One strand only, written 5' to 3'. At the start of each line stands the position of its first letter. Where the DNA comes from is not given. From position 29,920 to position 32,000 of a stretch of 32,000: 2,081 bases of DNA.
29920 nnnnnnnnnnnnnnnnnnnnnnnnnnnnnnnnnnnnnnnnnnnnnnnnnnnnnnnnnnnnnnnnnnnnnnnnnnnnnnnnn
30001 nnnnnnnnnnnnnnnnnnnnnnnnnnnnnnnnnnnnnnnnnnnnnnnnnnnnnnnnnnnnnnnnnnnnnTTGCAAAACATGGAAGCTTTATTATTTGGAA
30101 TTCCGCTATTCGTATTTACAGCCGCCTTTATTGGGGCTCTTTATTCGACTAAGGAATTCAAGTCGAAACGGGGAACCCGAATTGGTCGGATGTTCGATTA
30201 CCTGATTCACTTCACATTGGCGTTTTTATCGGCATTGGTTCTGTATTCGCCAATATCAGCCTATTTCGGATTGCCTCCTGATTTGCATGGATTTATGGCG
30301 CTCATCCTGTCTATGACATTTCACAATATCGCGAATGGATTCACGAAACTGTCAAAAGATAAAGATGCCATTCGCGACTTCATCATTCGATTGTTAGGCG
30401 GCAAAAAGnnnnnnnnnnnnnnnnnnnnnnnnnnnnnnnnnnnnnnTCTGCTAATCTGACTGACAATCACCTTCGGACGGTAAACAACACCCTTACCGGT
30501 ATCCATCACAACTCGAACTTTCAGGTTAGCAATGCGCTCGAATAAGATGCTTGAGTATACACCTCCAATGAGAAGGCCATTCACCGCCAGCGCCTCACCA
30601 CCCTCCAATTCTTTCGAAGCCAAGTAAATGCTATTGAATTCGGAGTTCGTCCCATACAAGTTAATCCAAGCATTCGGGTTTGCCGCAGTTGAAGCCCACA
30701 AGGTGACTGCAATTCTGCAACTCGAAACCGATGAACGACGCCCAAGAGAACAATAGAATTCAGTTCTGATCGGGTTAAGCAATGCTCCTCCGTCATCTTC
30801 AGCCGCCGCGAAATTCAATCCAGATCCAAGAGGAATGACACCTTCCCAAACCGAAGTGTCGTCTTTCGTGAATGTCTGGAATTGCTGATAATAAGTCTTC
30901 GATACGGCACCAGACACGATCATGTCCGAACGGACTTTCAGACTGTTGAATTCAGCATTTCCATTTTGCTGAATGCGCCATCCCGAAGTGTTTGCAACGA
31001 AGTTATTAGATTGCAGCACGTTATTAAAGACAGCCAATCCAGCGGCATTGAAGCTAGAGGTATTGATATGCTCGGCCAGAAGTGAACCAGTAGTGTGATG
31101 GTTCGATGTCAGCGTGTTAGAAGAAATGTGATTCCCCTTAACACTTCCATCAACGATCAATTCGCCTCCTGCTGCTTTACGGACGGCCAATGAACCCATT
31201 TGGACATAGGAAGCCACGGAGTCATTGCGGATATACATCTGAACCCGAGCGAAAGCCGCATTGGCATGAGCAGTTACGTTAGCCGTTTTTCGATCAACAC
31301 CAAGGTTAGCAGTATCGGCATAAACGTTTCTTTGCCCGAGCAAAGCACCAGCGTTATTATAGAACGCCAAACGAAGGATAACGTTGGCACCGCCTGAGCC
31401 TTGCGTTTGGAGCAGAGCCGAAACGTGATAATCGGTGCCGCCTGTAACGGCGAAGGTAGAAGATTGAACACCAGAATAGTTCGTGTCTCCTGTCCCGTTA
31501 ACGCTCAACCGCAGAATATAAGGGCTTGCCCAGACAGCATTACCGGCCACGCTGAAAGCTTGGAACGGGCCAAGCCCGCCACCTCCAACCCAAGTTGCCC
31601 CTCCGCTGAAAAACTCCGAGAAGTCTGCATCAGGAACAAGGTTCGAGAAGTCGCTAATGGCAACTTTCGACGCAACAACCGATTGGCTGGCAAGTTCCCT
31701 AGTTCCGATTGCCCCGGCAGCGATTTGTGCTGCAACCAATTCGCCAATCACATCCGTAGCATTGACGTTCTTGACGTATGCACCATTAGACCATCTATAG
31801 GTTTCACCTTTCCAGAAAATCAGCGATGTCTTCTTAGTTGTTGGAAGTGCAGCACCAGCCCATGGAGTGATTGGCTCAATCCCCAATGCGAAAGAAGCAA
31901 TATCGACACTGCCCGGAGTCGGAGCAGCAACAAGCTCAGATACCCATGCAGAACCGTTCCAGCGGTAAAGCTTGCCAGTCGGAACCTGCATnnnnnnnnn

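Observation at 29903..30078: Sharp composition break that decapitates a pirin gene: one end of a foreign low-GC element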

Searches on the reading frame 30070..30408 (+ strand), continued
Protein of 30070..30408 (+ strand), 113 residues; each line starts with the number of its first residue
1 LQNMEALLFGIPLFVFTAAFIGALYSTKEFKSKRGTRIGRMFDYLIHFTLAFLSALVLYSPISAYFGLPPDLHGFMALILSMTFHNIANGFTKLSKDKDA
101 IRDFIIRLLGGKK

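Call 71: list_cluster_members(proteins=[L061:259-534:+, L061:539-853:+, L061:856-1317:+, L061:1326-1694:+, L061:2345-2827:+, L061:2960-3289:+, L007:7873-9573:-, L023:7305-8411:+, L023:3865-5442:+, L023:16062-19676:+])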
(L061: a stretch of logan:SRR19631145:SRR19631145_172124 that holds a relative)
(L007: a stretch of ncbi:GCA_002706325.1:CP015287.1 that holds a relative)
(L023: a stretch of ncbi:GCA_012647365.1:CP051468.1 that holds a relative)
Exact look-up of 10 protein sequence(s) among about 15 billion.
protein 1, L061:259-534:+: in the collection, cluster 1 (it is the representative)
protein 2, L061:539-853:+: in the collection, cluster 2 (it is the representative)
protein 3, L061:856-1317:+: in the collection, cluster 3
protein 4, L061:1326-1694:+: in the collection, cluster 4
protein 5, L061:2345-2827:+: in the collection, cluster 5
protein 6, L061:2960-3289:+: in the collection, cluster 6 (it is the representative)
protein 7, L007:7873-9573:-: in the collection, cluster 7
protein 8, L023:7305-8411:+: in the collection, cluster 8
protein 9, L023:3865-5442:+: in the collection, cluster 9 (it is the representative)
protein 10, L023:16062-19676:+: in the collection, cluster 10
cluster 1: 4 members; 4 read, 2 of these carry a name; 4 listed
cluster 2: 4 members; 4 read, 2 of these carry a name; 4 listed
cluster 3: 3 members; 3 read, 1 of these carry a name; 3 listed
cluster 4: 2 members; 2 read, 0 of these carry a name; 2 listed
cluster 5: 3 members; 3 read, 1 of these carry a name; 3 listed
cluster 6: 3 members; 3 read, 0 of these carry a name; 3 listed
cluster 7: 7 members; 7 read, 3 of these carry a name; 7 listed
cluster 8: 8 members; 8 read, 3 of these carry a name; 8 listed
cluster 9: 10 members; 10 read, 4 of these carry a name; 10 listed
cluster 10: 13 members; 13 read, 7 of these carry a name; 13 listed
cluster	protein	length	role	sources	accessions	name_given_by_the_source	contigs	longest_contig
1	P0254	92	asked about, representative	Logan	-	-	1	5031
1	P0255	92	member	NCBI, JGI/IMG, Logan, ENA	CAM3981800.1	head-tail connector protein [Cereibacter sphaeroides] | uncharacterized phage protein (possible DNA packaging)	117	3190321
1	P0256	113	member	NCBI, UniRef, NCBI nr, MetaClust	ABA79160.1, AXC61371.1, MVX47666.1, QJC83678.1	hypothetical protein GQF56_07240 [Rhodobacter sphaeroides] | Phage-related protein, putative DNA packing n=1 Tax=Cereibacter sphaeroides (strain ATCC ... | head-tail connector protein [Cereibacter sphaeroides]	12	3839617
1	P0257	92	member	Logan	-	-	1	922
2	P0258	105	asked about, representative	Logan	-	-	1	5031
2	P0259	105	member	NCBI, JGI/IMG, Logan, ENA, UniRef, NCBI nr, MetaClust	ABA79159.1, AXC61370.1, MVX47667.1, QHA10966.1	phage head closure protein [Rhodobacter sphaeroides] | phage head-tail adaptor, putative, SPP1 family | Bacteriophage head-tail adaptor n=1 Tax=Cereibacter sphaeroides (strain ATCC 17023 / DSM ...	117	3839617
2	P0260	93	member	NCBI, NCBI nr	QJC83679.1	phage head closure protein [Cereibacter sphaeroides]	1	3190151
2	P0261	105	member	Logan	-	-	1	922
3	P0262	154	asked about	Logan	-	-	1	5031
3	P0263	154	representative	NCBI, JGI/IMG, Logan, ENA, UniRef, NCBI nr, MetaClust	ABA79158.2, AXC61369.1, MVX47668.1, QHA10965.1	HK97 gp10 family phage protein [Rhodobacter sphaeroides] | phage protein, HK97 gp10 family | Phage protein, HK97 gp10 family n=1 Tax=Cereibacter sphaeroides (strain ATCC 17023 / DSM ...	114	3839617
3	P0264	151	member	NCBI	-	-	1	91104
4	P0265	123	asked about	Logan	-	-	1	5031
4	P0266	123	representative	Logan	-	-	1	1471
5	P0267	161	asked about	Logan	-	-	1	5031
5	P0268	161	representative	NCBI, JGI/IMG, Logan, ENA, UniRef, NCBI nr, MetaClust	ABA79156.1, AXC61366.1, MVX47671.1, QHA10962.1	HNH endonuclease [Rhodobacter sphaeroides] | AP2 domain. | Endonuclease n=1 Tax=Cereibacter sphaeroides (strain ATCC 17023 / DSM 158 / JCM 6121 / ...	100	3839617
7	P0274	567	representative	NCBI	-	-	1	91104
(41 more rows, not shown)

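Call 72: find_encoding_contigs(protein=P0274, flank=10000, max_places=3)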
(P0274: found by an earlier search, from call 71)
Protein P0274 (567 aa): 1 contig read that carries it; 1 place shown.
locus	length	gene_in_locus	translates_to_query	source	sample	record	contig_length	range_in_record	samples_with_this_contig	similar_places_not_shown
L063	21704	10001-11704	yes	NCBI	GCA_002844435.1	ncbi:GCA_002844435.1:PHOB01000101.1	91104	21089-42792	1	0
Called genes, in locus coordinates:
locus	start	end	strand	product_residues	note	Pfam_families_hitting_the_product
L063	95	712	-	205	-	PF00440:TetR_N, PF13305:TetR_C_33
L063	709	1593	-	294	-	PF03976:PPK2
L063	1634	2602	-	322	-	PF00561:Abhydrolase_1, PF12146:Hydrolase_4, PF12697:Abhydrolase_6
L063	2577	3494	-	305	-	PF04204:HTS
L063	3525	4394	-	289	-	-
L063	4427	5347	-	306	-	PF00892:EamA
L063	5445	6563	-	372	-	PF03349:Toluene_X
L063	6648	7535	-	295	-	PF00892:EamA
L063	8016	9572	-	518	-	PF00117:GATase, PF07722:Peptidase_C26 (weak), PF02540:NAD_synthase (weak), PF03054:tRNA_Me_trans (faint), PF00958:GMP_synt_C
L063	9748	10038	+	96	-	-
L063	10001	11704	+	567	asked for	PF00239:Resolvase, PF07508:Recombinase, PF13408:Zn_ribbon_recom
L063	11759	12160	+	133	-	PF00816:Histone_HNS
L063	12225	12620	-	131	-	-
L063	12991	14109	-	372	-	-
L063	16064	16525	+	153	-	-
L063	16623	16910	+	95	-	-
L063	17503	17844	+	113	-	PF13392:HNH_3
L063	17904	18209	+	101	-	-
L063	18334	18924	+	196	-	PF00574:CLP_protease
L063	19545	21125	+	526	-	PF03354:TerL_ATPase, PF20441:TerL_nuclease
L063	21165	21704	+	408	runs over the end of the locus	PF04860:Phage_portal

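Call 79: search_protein_families(library=pfam, proteins=[L023:14913-15584:+, L023:15637-16059:+, L023:16062-19676:+, window:30079-30408:+, L063:18334-18921:+], max_evalue=0.01)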
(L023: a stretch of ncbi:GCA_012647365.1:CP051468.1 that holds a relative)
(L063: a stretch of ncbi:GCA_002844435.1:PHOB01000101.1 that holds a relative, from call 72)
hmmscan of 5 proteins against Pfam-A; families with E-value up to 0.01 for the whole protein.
L023:14913-15584:+ (224 aa): 0 families

L023:15637-16059:+ (141 aa): 1 family
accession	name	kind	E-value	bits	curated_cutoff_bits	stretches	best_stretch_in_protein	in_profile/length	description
PF22262.2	DUF6950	-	2e-35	122.2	27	1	2-136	1-133/134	Domain of unknown function (DUF6950)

L023:16062-19676:+ (1205 aa): 2 families
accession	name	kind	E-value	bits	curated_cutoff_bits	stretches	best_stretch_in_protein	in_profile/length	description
PF13550.12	Phage-tail_3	-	3.7e-27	95.6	23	1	335-499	5-162/164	Putative phage tail protein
PF09327.17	Phage_Tail_Tip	-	2.9e-06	27.5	22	1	966-1047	84-132/139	Bacteriophage tail tip fiber protein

window:30079-30408:+ (110 aa): 0 families

L063:18334-18921:+ (196 aa): 3 families
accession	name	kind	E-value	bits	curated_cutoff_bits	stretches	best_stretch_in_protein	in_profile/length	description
PF00574.28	CLP_protease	-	6.4e-14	52.7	20.2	1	53-154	38-141/182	Clp protease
PF01972.22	SDH_protease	-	0.0014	18.1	31.3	1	50-113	80-143/286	ClpP-like SDH-type serine proteinase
PF25145.1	NfeD1b_N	-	0.0028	17.7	40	1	53-114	21-84/189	NfeD1b, N-terminal domain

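Call 80: search_protein_families(library=padloc, proteins=[window:30079-30408:+], max_evalue=0.001)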
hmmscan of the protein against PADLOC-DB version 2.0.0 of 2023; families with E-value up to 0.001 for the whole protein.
window:30079-30408:+ (110 aa): 0 families

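Call 86: search_protein_representatives(protein=window:30079-30408:+)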
Query: 110 residues. Proteins with E-value up to 0.001 (for the whole library): 12; up to 1e-10: 3; up to 1e-30: 1. The best 12 are listed.
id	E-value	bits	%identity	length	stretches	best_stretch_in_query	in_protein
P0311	9.0e-60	215.5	94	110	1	1-110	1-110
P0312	2.5e-18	82.3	40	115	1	1-106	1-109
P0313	2.6e-12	62.9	34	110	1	4-106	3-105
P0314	1.8e-10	57.1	31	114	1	2-106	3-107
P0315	1.9e-09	53.7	29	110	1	5-108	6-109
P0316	3.8e-07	46.4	29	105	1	6-105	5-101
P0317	1.5e-06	44.5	31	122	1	10-94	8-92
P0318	2.2e-05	40.7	29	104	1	6-104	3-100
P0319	5.0e-05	39.6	32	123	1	5-99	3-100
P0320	5.3e-05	39.5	31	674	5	52-106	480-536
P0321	1.0e-04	38.6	29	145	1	1-104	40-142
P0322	3.2e-04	36.9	26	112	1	4-79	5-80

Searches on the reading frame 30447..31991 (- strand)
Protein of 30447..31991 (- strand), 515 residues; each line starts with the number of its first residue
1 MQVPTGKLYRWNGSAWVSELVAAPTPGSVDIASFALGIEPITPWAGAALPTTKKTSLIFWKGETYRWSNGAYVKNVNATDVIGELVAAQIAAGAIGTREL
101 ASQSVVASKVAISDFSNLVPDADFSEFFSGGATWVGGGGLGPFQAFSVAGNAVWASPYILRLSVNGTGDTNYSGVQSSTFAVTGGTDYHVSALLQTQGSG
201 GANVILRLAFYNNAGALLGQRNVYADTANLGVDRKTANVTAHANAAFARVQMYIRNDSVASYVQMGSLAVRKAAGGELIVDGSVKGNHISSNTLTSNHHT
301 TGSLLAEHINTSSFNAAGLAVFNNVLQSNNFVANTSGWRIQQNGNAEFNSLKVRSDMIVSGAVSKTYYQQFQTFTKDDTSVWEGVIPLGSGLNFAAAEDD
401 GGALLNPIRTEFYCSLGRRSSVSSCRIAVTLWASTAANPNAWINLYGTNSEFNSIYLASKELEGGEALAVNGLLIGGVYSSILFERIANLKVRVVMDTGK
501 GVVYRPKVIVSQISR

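Call 9: search_protein_families(library=pfam, proteins=[window:30447-31991:-], max_evalue=0.01)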
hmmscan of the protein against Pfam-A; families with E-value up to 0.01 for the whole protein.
window:30447-31991:- (515 aa): 1 family
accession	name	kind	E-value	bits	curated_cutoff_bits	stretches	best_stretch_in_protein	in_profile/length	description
PF09327.17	Phage_Tail_Tip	-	2.9e-05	24.3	22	1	276-357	84-132/139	Bacteriophage tail tip fiber protein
